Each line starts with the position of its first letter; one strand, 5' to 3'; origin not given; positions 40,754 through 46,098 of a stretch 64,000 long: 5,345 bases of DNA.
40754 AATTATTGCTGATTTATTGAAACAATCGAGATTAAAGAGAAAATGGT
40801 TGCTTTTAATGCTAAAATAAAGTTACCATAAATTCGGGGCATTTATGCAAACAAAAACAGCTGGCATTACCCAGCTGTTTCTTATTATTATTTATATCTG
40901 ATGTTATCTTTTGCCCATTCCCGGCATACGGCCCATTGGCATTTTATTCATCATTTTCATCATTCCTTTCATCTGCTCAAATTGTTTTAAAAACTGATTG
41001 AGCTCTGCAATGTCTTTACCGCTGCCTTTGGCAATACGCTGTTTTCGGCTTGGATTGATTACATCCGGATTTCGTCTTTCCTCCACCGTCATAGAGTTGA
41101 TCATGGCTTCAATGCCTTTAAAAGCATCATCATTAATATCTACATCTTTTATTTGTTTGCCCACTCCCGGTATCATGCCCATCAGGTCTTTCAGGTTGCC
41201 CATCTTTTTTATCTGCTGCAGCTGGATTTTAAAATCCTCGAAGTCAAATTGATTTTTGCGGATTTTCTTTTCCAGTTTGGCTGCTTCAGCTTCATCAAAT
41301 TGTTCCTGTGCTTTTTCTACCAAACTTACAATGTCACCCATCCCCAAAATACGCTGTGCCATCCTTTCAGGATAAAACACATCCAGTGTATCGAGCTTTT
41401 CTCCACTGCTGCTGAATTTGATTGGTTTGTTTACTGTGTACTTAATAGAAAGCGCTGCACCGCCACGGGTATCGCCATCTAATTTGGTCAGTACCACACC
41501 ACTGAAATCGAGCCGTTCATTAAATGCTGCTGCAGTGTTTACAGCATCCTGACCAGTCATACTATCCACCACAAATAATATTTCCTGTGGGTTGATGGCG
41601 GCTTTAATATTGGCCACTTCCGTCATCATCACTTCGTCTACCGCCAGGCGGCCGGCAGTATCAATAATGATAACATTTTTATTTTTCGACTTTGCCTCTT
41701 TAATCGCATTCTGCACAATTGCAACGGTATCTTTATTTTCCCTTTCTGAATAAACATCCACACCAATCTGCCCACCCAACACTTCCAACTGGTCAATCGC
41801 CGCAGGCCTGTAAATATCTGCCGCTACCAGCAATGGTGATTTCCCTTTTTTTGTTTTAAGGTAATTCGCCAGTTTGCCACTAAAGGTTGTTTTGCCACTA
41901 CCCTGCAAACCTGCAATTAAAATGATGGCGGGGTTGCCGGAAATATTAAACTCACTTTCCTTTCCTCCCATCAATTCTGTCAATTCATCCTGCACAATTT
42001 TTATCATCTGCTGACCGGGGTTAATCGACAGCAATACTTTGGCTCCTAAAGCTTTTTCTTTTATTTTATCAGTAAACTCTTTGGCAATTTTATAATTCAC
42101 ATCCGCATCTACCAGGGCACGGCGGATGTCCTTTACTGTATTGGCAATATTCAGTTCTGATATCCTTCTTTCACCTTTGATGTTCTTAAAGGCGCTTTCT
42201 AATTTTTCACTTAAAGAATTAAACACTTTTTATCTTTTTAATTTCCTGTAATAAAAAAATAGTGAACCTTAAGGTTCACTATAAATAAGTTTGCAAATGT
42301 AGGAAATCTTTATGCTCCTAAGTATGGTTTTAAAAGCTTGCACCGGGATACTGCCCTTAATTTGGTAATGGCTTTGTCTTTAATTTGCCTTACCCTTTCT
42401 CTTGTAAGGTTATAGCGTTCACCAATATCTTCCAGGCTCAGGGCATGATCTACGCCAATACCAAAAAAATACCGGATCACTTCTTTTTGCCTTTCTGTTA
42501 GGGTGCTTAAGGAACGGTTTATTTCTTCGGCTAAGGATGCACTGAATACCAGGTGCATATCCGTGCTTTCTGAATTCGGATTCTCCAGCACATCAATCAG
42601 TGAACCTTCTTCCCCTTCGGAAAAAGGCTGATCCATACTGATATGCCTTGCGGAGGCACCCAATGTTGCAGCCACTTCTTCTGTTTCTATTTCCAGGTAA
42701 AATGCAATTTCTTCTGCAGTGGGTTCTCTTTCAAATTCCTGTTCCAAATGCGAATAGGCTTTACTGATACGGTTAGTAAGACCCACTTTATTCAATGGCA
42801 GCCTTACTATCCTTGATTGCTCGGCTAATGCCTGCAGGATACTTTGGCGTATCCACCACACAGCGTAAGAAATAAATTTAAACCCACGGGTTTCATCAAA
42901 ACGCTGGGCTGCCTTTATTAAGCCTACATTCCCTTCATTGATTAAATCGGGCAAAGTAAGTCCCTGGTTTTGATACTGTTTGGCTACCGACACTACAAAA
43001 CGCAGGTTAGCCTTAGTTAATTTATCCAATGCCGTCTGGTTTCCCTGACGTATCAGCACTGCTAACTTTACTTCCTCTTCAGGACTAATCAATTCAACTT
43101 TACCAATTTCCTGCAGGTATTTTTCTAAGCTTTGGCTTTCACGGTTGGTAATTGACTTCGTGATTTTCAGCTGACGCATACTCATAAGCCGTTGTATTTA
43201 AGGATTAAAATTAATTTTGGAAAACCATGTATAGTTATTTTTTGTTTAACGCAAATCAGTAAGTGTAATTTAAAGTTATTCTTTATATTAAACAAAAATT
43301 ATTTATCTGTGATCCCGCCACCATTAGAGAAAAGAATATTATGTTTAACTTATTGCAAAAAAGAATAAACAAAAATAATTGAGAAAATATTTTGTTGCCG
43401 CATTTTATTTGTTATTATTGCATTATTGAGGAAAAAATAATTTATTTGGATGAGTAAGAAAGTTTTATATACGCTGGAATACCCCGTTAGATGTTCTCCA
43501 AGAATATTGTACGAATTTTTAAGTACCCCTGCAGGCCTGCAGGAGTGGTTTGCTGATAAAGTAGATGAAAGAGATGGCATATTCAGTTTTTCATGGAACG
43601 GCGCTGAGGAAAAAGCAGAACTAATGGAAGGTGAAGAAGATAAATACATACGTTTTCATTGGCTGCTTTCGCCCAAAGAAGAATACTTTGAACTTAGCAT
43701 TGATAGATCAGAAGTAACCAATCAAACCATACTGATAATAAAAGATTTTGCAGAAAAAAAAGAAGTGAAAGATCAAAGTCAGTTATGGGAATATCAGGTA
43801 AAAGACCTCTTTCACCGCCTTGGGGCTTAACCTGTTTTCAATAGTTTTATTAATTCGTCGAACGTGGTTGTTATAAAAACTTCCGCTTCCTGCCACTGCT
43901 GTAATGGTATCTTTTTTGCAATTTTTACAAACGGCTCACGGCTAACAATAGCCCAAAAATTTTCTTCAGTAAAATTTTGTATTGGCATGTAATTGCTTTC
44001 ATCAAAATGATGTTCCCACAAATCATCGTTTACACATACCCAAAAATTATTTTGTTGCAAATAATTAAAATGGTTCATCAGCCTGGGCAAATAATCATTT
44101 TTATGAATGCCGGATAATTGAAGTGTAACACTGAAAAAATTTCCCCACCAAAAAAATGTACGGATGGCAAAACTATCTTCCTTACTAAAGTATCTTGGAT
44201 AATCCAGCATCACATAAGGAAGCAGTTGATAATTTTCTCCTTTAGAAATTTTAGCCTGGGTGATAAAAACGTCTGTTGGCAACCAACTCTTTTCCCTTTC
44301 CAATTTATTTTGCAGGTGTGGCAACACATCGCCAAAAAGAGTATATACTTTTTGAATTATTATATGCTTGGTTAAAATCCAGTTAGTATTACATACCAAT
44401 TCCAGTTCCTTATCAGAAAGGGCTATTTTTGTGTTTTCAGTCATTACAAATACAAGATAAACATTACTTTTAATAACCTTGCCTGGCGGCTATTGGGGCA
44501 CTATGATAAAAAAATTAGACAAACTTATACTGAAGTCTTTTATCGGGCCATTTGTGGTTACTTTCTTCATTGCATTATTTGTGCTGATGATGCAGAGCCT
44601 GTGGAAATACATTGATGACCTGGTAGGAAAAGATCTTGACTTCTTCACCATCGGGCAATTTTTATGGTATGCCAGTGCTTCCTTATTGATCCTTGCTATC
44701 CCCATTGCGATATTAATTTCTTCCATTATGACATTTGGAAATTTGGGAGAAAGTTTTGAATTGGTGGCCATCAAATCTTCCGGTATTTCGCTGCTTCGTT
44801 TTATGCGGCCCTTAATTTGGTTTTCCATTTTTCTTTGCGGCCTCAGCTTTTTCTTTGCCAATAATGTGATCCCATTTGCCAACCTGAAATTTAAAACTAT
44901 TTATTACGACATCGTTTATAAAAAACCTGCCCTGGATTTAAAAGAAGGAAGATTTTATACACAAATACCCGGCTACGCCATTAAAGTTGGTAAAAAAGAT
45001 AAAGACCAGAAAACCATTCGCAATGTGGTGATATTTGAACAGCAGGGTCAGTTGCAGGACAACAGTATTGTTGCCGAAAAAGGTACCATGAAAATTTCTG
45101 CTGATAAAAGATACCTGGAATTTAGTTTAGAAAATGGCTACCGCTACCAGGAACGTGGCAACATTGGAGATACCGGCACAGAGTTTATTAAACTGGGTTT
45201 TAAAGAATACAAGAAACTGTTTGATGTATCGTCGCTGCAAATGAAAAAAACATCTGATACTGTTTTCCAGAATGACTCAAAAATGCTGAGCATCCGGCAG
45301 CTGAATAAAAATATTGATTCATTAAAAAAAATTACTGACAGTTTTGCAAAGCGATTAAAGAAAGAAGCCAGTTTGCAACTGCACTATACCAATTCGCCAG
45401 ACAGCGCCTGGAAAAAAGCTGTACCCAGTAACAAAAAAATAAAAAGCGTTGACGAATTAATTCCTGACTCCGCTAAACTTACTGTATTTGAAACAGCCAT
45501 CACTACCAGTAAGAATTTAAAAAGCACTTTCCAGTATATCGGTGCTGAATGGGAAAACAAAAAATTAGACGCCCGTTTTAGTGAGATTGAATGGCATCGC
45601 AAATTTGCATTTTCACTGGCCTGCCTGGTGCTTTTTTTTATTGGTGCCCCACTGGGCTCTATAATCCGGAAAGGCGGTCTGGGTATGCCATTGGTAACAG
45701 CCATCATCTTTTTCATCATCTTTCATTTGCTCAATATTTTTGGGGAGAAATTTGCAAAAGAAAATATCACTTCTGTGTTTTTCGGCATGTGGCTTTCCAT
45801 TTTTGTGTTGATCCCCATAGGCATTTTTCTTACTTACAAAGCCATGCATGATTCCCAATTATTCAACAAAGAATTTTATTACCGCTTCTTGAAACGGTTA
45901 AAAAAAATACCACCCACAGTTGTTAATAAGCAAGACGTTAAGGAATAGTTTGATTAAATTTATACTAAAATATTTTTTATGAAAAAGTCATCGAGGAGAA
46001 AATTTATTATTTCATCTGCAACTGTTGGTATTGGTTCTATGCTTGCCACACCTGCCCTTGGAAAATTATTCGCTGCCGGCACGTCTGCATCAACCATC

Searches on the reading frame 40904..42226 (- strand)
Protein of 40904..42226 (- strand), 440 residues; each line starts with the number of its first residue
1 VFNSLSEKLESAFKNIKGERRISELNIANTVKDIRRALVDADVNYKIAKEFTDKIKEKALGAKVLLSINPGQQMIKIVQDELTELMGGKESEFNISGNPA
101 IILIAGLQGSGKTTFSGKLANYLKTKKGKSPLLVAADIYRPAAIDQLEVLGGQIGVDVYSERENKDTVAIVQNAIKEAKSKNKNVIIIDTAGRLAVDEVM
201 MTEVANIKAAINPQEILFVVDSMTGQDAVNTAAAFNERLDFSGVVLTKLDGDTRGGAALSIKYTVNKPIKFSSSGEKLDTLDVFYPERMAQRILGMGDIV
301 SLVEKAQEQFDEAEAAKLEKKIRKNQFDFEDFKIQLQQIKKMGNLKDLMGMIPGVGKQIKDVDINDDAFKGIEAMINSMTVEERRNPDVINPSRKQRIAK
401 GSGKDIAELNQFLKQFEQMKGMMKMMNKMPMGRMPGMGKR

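Call 13: search_protein_families(library=ncbifam, proteins=[window:40904-42226:-], max_evalue=0.001)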
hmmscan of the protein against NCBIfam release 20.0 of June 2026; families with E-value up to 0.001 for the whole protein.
window:40904-42226:- (440 aa): 14 families
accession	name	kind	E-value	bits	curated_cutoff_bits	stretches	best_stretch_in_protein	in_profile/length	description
TIGR00959.1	ffh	equivalog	2.3e-185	616.5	473.2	1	2-425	1-428/428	signal recognition particle protein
TIGR01425.1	SRP54_euk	equivalog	6.4e-84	282.3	576.25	1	4-422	4-428/428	signal recognition particle protein SRP54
TIGR00064.1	ftsY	equivalog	3.8e-65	219.9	260.7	1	29-293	5-278/279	signal recognition particle-docking protein FtsY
TIGR03499.1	FlhF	equivalog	8.8e-17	62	174.15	1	7-192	122-286/286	flagellar biosynthesis GTPase FlhF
NF009367.0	PRK12724.1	equivalog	9.8e-15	54.3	718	1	100-278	224-398/433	flagellar biosynthesis regulator FlhF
NF011312.0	PRK14723.1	equivalog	1.6e-13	50.1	951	1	90-278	176-362/768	flagellar biosynthesis regulator FlhF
NF011311.0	PRK14722.1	equivalog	9.2e-12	44.7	777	1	98-278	136-320/374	flagellar biosynthesis regulator FlhF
NF011310.0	PRK14721.1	equivalog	2.9e-11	43.2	725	1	94-262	186-349/423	flagellar biosynthesis regulator FlhF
NF009366.0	PRK12723.1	equivalog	4.1e-11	42.6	585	1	29-277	109-350/388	flagellar biosynthesis regulator FlhF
NF005230.0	PRK06731.1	equivalog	5.1e-11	42.3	553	1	31-278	26-261/281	flagellar biosynthesis regulator FlhF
NF009368.0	PRK12726.1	equivalog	1.4e-10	40.8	832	1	90-295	198-399/407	flagellar biosynthesis regulator FlhF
NF005250.0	PRK06761.1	equivalog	0.00011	21.3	270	1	100-146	4-50/282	hypothetical protein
NF010340.0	PRK13768.1-2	equivalog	0.0006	19.7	293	0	100-127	4-31/265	GTPase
NF004041.0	PRK05541.1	subfamily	0.00062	19.8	127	0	97-128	5-36/176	adenylyl-sulfate kinase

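Call 14: search_protein_families(library=pfam, proteins=[window:40904-42226:-], max_evalue=0.001)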
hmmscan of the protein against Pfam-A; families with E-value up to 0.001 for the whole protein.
window:40904-42226:- (440 aa): 13 families
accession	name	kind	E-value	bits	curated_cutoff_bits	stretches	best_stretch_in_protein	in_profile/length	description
PF00448.28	SRP54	-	2.9e-73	246.2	22.7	1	99-295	1-196/196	SRP54-type protein, GTPase domain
PF02978.25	SRP_SPB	-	2e-34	118.3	27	1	326-423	1-91/91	Signal peptide binding domain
PF02881.24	SRP54_N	-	2.1e-20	73.1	22.4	1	5-82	1-75/75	SRP54-type protein, helical bundle domain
PF06414.18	Zeta_toxin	-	3.1e-08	33.7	22.3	1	94-191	11-103/199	Zeta toxin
PF09439.16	SRPRB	-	4.4e-06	26.6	25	0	163-235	27-95/178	Signal recognition particle receptor beta subunit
PF13401.12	AAA_22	-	7.8e-06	26.7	27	1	99-208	5-108/130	AAA domain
PF16575.11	CLP1_P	-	3.2e-05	24.3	26.6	0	107-139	2-33/188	mRNA cleavage and polyadenylation factor CLP1 P-loop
PF02492.25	cobW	-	4.3e-05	23.6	20.7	1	101-250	2-154/180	CobW/HypB/UreG, nucleotide-binding domain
PF13207.12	AAA_17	-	0.0001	23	27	1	106-219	2-108/136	AAA domain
PF13238.12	AAA_18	-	0.00011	23.1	29.4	1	102-190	1-79/128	AAA domain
PF01656.29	CbiA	-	0.00034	21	25.4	1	104-254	4-88/125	CobQ/CobB/MinD/ParA nucleotide binding domain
PF13671.12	AAA_33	-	0.00056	20.7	27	0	102-190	2-78/143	AAA domain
PF20720.3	nSTAND3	-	0.00085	19.5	27.2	0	101-188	19-108/155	Novel STAND NTPase 3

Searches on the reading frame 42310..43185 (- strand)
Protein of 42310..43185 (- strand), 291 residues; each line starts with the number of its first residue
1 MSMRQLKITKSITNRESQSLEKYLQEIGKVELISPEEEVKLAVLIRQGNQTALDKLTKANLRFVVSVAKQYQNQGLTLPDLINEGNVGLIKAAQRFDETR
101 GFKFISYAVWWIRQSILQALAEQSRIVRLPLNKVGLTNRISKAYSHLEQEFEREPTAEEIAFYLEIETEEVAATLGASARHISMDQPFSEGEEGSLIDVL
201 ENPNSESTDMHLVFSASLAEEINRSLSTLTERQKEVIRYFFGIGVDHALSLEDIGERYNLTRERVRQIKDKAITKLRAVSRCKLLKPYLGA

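Call 13: search_protein_families(library=ncbifam, proteins=[window:42310-43185:-], max_evalue=0.001)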
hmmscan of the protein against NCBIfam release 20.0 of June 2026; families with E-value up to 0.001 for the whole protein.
window:42310-43185:- (291 aa): 50 families (the best 25 are shown)
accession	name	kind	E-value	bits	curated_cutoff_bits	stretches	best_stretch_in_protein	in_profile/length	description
NF004208.0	PRK05658.1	equivalog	1.6e-76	258.7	555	1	50-289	391-629/631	RNA polymerase sigma factor RpoD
NF006666.0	PRK09210.1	equivalog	3.4e-76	256.9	572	1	18-289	99-369/370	RNA polymerase sigma factor RpoD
TIGR02997.1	Sig70-cyanoRpoD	subfamily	1.3e-74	251.2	384.5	1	46-277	70-298/298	RNA polymerase sigma factor, RpoD/SigA family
NF041931.2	MzaA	equivalog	1.4e-73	249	800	1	50-289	474-714/726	MZA anti-phage system associated sigma-70 family RNA polymerase sigma factor MzaA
TIGR02394.1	rpoS_proteo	equivalog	2.9e-73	246.9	378.7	1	11-279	6-273/285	RNA polymerase sigma factor RpoS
NF004207.0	PRK05657.1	equivalog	6.1e-73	246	394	1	9-281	47-318/329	RNA polymerase sigma factor RpoS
NF005643.0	PRK07406.1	equivalog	3.7e-70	237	500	1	50-289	159-396/397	RNA polymerase sigma factor RpoD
TIGR02393.1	RpoD_Cterm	equivalog_domain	6.9e-70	235.3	354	1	53-289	2-237/238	RNA polymerase sigma factor RpoD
NF005920.0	PRK07921.1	subfamily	1.2e-67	228.2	464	1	31-288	71-326/328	RNA polymerase sigma factor SigB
NF005785.0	PRK07598.1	equivalog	2.8e-66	224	554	1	44-289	169-411/415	RNA polymerase sigma factor SigC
NF004561.0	PRK05901.1-3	equivalog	3.9e-63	214.4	582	1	48-289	296-536/537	RNA polymerase sigma factor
NF004560.0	PRK05901.1-1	equivalog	8.9e-63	213.1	711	1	45-289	273-515/516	RNA polymerase sigma factor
NF005642.0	PRK07405.1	subfamily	6.9e-59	199.6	524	1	44-279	76-308/318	RNA polymerase sigma factor SigD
NF004615.0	PRK05949.1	subfamily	2e-57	194.5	530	1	39-278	80-316/327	RNA polymerase sigma factor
NF004565.0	PRK05901.2-3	equivalog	1.5e-55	189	484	1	21-288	219-498/501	RNA polymerase sigma factor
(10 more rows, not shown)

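Call 14: search_protein_families(library=pfam, proteins=[window:42310-43185:-], max_evalue=0.001)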
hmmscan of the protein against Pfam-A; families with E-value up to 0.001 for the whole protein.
window:42310-43185:- (291 aa): 4 families
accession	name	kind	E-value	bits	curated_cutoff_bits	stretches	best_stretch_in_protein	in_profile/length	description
PF04542.20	Sigma70_r2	-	3e-18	65.8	24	1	58-125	3-70/71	Sigma-70 region 2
PF04545.22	Sigma70_r4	-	1.7e-17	63.1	24.1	1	226-278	2-50/50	Sigma-70, region 4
PF04539.22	Sigma70_r3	-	3.9e-17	62.6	25.3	1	137-209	3-75/78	Sigma-70 region 3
PF00140.25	Sigma70_r1_2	-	2.2e-11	43.9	22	1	19-50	2-33/34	Sigma-70 factor, region 1.2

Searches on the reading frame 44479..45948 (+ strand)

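Call 13: search_protein_families(library=ncbifam, proteins=[window:44479-45948:+], max_evalue=0.001)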
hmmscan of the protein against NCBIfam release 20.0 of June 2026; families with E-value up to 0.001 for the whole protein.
window:44479-45948:+ (489 aa): 2 families
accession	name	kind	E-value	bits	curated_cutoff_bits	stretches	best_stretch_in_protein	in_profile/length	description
TIGR04407.1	LptF_YjgP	equivalog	1.7e-48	165.1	230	2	13-244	2-229/347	LPS export ABC transporter permease LptF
TIGR04408.1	LptG_lptG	equivalog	3.8e-34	117.9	240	2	13-193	2-180/351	LPS export ABC transporter permease LptG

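Call 14: search_protein_families(library=pfam, proteins=[window:44479-45948:+], max_evalue=0.001)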
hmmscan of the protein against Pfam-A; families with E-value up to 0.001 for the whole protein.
window:44479-45948:+ (489 aa): 1 family
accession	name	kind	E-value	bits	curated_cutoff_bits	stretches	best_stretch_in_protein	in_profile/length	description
PF03739.19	LptF_LptG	-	2.1e-77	261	27.9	1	16-454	2-353/353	Lipopolysaccharide export system permease LptF/LptG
